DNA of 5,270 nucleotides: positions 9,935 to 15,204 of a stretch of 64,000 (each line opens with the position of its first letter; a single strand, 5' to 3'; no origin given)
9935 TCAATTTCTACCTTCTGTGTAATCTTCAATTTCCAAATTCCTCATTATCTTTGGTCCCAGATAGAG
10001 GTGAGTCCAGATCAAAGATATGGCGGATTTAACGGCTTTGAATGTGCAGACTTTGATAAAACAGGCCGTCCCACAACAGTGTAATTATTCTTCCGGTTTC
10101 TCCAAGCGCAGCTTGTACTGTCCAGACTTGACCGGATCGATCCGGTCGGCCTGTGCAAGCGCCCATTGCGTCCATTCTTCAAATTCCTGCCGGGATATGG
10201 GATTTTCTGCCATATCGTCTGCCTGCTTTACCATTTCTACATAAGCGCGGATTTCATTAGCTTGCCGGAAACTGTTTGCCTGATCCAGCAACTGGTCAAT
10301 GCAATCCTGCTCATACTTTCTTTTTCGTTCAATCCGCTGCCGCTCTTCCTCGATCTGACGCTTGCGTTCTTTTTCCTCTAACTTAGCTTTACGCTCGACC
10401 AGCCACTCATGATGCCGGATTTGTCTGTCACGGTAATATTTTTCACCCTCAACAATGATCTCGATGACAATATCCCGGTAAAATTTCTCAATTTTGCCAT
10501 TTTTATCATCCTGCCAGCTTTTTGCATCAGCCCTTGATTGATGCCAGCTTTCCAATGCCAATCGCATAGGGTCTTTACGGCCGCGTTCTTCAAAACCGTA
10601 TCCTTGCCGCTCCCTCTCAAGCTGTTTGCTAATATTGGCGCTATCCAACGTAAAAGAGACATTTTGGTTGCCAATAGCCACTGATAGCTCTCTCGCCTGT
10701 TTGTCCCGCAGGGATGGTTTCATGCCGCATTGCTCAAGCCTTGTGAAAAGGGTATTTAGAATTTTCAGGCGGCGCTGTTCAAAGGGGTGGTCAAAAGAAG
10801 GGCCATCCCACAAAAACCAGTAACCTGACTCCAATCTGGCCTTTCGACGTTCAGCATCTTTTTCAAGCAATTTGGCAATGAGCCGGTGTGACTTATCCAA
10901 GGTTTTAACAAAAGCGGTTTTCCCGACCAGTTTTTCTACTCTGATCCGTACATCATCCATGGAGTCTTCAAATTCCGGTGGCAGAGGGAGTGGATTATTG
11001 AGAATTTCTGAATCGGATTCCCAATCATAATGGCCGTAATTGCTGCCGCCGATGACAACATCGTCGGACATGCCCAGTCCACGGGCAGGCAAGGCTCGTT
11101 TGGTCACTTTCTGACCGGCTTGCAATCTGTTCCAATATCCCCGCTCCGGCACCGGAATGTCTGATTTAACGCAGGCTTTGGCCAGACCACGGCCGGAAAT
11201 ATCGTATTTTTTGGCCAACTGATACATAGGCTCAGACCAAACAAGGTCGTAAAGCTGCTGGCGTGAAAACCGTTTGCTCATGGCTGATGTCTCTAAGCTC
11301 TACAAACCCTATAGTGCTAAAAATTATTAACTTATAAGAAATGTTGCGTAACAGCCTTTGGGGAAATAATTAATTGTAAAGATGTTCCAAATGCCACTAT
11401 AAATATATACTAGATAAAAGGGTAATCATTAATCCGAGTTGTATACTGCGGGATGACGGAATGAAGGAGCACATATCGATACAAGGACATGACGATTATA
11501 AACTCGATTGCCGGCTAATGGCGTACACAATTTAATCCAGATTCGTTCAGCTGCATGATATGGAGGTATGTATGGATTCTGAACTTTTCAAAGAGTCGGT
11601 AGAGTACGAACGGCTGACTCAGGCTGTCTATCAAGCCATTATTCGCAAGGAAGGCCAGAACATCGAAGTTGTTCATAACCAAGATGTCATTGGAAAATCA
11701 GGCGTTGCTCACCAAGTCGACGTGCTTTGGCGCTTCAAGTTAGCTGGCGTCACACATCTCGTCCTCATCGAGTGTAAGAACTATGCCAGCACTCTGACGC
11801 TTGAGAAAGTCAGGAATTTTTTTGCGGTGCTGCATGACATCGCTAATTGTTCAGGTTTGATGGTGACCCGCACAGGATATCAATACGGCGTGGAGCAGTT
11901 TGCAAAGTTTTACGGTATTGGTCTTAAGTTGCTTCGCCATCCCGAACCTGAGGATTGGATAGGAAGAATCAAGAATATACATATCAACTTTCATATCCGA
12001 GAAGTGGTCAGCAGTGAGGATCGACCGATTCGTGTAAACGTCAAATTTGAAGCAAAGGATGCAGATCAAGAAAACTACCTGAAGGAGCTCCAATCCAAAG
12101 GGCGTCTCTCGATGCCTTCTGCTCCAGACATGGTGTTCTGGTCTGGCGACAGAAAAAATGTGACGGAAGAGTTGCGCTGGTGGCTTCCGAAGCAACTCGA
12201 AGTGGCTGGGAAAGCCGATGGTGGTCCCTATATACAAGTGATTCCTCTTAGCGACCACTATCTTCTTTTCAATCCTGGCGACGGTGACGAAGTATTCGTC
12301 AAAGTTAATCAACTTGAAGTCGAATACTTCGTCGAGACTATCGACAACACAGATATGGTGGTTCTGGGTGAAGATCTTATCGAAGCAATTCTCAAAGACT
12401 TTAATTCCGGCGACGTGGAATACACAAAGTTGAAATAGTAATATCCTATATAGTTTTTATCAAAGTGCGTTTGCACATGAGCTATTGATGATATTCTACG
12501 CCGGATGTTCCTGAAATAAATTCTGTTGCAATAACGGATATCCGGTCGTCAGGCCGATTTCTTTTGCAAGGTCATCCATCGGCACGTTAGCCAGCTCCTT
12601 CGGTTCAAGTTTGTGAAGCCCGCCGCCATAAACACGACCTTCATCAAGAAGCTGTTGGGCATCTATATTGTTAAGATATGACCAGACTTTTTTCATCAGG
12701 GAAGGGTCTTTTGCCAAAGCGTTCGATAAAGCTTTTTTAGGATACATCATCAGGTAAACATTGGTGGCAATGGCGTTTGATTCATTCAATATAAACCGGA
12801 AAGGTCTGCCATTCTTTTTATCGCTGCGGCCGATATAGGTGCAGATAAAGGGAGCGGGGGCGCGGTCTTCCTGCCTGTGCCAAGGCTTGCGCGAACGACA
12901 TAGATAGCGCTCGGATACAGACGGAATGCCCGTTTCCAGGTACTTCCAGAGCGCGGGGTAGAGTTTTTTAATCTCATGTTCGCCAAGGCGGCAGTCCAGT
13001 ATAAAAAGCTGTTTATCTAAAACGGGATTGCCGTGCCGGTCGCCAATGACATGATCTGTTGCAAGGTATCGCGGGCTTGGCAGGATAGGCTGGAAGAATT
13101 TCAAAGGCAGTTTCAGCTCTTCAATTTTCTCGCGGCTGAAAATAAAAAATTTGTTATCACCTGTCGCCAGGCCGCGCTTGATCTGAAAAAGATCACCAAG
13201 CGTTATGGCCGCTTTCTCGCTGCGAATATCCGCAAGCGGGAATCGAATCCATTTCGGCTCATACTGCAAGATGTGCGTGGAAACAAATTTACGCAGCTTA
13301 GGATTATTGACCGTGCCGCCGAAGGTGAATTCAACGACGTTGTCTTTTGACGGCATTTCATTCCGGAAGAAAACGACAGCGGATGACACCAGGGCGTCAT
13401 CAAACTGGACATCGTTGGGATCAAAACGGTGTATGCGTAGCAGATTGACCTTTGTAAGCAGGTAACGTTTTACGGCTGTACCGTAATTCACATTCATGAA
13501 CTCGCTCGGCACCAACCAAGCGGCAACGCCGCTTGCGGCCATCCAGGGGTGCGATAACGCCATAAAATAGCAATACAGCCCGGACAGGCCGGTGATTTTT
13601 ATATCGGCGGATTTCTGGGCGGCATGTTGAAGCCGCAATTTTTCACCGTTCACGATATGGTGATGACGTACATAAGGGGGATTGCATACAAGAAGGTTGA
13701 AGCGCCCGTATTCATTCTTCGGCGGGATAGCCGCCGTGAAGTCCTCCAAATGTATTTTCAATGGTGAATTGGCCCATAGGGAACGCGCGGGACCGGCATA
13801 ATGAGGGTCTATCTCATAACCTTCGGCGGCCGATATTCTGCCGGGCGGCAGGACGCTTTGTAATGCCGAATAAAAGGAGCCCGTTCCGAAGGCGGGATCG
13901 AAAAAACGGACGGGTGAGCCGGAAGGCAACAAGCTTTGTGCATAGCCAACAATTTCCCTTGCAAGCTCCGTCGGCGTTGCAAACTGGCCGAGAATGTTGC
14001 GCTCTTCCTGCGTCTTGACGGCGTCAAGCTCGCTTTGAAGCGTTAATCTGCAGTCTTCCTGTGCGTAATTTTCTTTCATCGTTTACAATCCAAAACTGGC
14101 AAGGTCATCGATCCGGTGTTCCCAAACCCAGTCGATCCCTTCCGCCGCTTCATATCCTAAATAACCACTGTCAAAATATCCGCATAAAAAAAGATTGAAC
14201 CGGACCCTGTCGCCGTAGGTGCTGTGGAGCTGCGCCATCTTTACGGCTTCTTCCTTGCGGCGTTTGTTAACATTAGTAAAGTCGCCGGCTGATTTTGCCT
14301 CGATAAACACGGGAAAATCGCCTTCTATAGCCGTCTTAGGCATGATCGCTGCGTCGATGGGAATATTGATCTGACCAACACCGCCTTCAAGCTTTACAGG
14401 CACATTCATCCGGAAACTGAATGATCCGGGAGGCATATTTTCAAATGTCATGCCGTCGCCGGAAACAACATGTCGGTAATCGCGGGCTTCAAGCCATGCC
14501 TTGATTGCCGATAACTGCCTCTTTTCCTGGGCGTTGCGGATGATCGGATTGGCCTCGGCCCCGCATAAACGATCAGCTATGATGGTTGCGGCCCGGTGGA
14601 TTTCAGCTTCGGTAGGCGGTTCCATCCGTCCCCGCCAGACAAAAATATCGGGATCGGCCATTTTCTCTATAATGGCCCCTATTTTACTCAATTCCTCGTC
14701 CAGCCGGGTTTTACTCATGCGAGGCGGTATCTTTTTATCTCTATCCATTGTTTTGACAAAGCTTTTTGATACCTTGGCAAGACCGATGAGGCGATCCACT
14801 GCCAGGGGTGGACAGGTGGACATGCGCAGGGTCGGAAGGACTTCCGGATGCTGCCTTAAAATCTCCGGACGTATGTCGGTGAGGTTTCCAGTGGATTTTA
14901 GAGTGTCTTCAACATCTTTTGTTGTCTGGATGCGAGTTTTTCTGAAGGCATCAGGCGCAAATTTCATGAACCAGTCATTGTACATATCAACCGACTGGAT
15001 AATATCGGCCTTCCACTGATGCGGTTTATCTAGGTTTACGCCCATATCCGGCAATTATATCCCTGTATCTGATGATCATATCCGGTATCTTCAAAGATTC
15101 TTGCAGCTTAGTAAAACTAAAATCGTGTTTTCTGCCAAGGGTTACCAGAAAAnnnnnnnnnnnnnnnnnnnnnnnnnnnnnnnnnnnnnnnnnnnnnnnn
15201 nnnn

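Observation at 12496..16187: Double zinc-ribbon / HEPN-like protein directly upstream of an R-then-M type II operon: candidate three-gene defence module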

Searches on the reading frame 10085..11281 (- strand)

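Call 3: search_protein_families(library=pfam, proteins=[window:10085-11281:-], max_evalue=0.1)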
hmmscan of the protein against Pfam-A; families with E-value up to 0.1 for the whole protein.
window:10085-11281:- (398 aa): 0 families

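Call 4: search_protein_families(library=padloc, proteins=[window:10085-11281:-], max_evalue=0.1)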
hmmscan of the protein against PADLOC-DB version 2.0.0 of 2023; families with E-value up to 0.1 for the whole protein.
window:10085-11281:- (398 aa): 2 families
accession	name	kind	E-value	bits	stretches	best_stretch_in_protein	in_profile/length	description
PDLC01115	Csm5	-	0.00043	18.1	1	257-340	100-183/233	Csm5gr7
PDLC03912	NsnC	-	0.025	12.4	1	227-366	74-217/316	-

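Call 5: search_protein_families(library=ncbifam, proteins=[window:10085-11281:-], max_evalue=0.1)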
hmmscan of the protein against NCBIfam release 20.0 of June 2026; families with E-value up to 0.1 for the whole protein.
window:10085-11281:- (398 aa): 3 families
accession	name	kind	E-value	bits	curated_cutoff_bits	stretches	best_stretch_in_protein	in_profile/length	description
NF011239.0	PRK14645.1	equivalog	0.0073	16.2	149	1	355-396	45-85/154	ribosome maturation factor RimP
TIGR01698.1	PUNP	equivalog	0.043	13.2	302.6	1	119-176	120-180/245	purine-nucleoside phosphorylase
NF006054.0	PRK08202.1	equivalog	0.078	12.5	218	0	123-175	154-206/274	purine-nucleoside phosphorylase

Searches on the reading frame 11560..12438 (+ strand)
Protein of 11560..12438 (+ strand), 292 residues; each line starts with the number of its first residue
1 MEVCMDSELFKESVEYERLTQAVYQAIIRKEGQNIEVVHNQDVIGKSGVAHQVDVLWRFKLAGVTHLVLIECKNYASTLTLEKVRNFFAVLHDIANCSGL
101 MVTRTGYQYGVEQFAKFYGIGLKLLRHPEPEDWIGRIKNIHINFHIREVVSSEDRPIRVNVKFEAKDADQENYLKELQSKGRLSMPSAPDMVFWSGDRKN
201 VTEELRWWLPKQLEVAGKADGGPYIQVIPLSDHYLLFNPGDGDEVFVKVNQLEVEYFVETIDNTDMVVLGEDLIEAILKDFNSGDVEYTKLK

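Call 3: search_protein_families(library=pfam, proteins=[window:11560-12438:+], max_evalue=0.1)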
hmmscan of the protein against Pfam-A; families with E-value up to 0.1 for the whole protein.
window:11560-12438:+ (292 aa): 2 families
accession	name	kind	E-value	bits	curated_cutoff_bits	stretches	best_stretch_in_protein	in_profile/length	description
PF04471.18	Mrr_cat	-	3.3e-05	24.4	21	1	27-125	16-106/115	Restriction endonuclease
PF24233.1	DUF7446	-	0.09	13.1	24.1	0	14-43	4-32/70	Family of unknown function (DUF7446)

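Call 4: search_protein_families(library=padloc, proteins=[window:11560-12438:+], max_evalue=0.1)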
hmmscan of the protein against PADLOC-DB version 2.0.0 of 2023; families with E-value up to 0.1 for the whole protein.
window:11560-12438:+ (292 aa): 1 family
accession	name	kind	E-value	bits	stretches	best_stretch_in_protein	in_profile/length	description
PDLC03940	RmrT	-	0.00049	17.7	1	103-179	34-104/227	-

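Call 5: search_protein_families(library=ncbifam, proteins=[window:11560-12438:+], max_evalue=0.1)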
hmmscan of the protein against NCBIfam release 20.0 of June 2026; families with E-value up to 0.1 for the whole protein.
window:11560-12438:+ (292 aa): 0 families

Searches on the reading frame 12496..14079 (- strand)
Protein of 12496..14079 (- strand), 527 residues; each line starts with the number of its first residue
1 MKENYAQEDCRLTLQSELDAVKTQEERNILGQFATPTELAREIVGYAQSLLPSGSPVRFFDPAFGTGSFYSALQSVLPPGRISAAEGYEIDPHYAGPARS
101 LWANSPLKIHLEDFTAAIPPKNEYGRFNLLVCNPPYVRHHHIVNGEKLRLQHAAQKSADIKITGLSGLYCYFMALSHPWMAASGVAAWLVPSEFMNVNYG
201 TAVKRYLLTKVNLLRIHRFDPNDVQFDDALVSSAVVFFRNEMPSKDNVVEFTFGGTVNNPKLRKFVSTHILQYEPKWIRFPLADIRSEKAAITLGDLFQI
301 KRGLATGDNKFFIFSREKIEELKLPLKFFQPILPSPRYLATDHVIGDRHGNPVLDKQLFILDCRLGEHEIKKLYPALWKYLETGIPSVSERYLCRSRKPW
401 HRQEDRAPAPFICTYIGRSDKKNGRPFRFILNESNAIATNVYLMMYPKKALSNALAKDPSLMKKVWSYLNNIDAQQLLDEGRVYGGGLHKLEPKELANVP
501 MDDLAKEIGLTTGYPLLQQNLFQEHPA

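Call 3: search_protein_families(library=pfam, proteins=[window:12496-14079:-], max_evalue=0.1)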
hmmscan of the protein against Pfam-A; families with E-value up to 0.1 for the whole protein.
window:12496-14079:- (527 aa): 3 families
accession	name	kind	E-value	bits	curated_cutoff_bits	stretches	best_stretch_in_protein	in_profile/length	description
PF07669.17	Eco57I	-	9.5e-12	45.8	25.3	1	112-224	59-170/171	Eco57I restriction-modification methylase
PF02384.22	N6_Mtase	-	0.00048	20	20.4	1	24-249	19-242/311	N-6 DNA Methylase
PF22837.1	M_Eco57I_C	-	0.0039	17.1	27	1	368-497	103-218/283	Type II methyltransferase M.Eco57I, C-terminal domain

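Call 4: search_protein_families(library=padloc, proteins=[window:12496-14079:-], max_evalue=0.1)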
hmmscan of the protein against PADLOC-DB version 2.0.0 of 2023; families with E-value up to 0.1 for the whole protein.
window:12496-14079:- (527 aa): 33 families (the best 25 are shown)
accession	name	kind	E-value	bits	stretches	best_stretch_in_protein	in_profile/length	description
PDLC03328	MTase_II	-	1.1e-137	458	1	6-505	7-506/587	Type II methyltransferase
PDLC03222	MTase_II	-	1.1e-45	154.3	1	19-504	120-582/602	Type II methyltransferase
PDLC03331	MTase_II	-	4.6e-39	132.5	1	23-505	22-492/541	Type II methyltransferase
PDLC03267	MTase_II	-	7.8e-39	132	1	23-503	6-477/539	Type II methyltransferase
PDLC03366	MTase_II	-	1.2e-19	68.5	1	21-498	13-483/568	Type II methyltransferase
PDLC03301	MTase_II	-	1.1e-17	61.9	2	22-221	66-260/604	Type II methyltransferase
PDLC03227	MTase_II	-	7.9e-16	56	1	18-250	15-247/494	Type II methyltransferase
PDLC03612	REase_MTase_IIG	-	4.3e-13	46.3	1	123-321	803-1006/1247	Type IIG restriction enzyme-methyltransferase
PDLC03248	MTase_II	-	2.7e-12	44.2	1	24-239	3-193/521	Type II methyltransferase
PDLC03609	REase_MTase_IIG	-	7.8e-12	41.8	1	123-263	554-686/1066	Type IIG restriction enzyme-methyltransferase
PDLC03719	oMTase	-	1.7e-11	41.8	1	20-263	15-232/387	orphan methyltransferase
PDLC03338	MTase_II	-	4.3e-11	40.2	1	123-264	242-374/604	Type II methyltransferase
PDLC03335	MTase_II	-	2.9e-10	37.4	1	125-242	194-306/607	Type II methyltransferase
PDLC03226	MTase_II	-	1.5e-09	35.1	1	17-244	3-238/579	Type II methyltransferase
PDLC04134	mad2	-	1.9e-07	28.3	1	27-239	267-444/492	mads_2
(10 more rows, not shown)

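Call 5: search_protein_families(library=ncbifam, proteins=[window:12496-14079:-], max_evalue=0.1)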
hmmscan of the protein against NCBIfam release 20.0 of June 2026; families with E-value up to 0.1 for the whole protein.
window:12496-14079:- (527 aa): 4 families
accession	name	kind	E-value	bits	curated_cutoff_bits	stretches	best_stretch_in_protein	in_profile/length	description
TIGR02987.1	met_A_Alw26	exception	4.1e-05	22.5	353.5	1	32-261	5-263/523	Alw26I/Eco31I/Esp3I family type II restriction adenine-specific DNA-methyltransferase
TIGR03534.1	RF_mod_PrmC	equivalog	0.00024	20.7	199.1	1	43-144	76-174/253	peptide chain release factor N(5)-glutamine methyltransferase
NF033455.1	BREX_6_MTaseX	exception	0.0064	14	900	1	125-246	553-666/1319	BREX-6 system adenine-specific DNA-methyltransferase PglX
TIGR03704.1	PrmC_rel_meth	equivalog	0.041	13.3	248.8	1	61-144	92-171/251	putative protein N(5)-glutamine methyltransferase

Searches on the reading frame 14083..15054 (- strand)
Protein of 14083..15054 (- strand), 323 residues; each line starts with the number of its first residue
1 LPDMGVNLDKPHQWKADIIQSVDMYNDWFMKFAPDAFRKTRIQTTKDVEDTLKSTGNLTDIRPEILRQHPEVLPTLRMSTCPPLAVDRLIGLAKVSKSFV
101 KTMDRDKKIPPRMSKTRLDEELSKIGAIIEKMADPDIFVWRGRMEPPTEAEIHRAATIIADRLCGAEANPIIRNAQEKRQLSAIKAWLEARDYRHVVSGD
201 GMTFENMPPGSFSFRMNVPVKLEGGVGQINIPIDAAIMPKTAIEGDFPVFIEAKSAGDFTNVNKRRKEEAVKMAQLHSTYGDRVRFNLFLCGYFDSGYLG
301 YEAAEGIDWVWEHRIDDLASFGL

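Call 3: search_protein_families(library=pfam, proteins=[window:14083-15054:-], max_evalue=0.1)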
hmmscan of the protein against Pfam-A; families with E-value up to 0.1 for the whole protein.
window:14083-15054:- (323 aa): 1 family
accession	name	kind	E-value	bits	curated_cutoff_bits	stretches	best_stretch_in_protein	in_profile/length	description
PF09572.16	RE_XamI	-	1.5e-124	415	25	1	57-311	2-256/256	XamI restriction endonuclease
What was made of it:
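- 14083..15054 (-): XamI-family type II restriction endonuclease: neighbouring, autonomous R-M module. PF09572 E=1.5e-124 (call 3).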

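Call 4: search_protein_families(library=padloc, proteins=[window:14083-15054:-], max_evalue=0.1)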
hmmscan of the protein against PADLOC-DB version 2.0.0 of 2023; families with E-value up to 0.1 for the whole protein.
window:14083-15054:- (323 aa): 2 families
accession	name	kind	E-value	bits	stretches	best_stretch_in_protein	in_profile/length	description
PDLC03552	REase_II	-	3e-111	369.6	1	6-321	2-313/315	Type II restriction enzyme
PDLC03585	REase_II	-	0.048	11.1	1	108-182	99-172/274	Type II restriction enzyme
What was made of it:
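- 14083..15054 (-): PADLOC REase_II E=3e-111 (call 4).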

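Call 5: search_protein_families(library=ncbifam, proteins=[window:14083-15054:-], max_evalue=0.1)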
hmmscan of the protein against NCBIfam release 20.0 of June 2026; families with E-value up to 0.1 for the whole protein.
window:14083-15054:- (323 aa): 0 families

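Call 66: find_related_loci(query=window:14083-15045:-, collection=metagenome_contigs, flank=6000)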
Query window:14083-15045:- (320 aa) in metagenome_contigs; peptide patterns used: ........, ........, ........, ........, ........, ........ (x = any residue, [..] = any of these).
600 stretches matched a pattern (row limit reached: there are more); 582 encode a relative of the query (tblastn E <= 1e-3); the best 80 are kept; 80 distinct loci.
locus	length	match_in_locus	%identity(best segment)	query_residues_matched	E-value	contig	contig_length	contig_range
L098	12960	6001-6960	77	1-320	4e-173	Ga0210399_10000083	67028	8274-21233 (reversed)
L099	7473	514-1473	77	1-320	4e-173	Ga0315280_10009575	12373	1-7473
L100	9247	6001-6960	75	1-320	3e-172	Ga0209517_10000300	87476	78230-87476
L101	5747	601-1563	77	1-320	7e-174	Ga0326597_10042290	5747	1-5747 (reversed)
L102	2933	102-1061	76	1-320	0e+0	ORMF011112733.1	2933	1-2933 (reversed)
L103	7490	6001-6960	75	1-320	1e-169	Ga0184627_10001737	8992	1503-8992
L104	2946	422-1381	75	1-320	6e-179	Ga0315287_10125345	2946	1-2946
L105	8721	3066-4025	74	1-320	1e-168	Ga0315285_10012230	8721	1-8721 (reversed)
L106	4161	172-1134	76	1-320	3e-174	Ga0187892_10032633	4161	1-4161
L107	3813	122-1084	75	1-320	2e-175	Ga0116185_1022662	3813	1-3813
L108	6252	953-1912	75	1-320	1e-169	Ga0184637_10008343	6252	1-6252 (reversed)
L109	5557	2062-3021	75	1-320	3e-170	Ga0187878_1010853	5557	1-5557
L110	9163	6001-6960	74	1-320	1e-167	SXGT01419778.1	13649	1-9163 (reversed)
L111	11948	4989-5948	74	1-320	2e-167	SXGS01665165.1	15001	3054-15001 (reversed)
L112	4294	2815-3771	75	1-320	1e-171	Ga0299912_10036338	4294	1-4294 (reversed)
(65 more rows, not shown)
